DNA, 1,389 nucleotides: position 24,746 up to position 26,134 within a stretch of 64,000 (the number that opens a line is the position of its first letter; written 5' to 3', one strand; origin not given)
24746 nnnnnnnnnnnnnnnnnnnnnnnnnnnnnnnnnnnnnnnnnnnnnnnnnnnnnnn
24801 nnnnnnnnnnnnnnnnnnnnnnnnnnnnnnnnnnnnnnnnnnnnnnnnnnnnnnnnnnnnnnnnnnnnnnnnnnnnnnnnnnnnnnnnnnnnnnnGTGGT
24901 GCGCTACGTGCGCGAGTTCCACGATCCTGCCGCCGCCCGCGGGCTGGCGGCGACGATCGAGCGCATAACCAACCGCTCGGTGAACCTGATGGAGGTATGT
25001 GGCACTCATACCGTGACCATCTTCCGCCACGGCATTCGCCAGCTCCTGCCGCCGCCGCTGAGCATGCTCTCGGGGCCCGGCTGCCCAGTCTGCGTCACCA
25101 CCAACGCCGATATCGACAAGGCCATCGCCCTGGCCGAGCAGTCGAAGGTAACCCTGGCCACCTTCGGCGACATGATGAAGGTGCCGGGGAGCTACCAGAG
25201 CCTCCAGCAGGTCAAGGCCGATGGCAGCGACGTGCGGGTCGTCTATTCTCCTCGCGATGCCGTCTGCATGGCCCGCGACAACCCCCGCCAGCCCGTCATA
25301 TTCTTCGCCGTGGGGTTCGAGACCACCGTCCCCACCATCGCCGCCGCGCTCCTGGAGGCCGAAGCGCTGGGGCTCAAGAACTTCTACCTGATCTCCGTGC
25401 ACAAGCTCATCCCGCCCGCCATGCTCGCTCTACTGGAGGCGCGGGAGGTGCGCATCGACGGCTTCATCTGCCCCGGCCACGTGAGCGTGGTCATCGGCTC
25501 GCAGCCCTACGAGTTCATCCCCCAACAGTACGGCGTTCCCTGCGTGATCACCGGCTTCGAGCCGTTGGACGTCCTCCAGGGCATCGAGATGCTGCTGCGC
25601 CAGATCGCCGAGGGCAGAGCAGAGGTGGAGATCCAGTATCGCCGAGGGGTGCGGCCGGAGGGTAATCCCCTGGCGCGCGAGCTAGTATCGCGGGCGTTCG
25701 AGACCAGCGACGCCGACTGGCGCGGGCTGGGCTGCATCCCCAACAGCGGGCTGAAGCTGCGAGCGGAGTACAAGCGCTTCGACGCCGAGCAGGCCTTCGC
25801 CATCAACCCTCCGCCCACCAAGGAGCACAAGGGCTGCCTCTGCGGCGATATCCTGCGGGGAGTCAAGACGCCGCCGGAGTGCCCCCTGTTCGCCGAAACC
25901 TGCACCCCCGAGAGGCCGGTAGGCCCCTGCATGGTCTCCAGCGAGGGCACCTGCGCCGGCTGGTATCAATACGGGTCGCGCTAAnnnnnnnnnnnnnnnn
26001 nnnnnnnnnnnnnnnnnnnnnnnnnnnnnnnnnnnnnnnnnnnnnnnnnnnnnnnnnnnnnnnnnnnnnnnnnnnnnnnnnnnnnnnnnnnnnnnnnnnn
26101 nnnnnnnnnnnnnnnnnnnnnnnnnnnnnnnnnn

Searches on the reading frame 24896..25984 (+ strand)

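Call 35: search_protein_families(library=pfam, proteins=[window:24896-25984:+], max_evalue=0.001)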
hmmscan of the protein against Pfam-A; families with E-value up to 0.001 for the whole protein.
window:24896-25984:+ (362 aa): 1 family
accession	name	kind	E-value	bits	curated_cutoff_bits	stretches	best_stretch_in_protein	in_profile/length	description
PF01924.21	HypD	-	3.3e-155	517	25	1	14-360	3-351/351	Hydrogenase formation hypA family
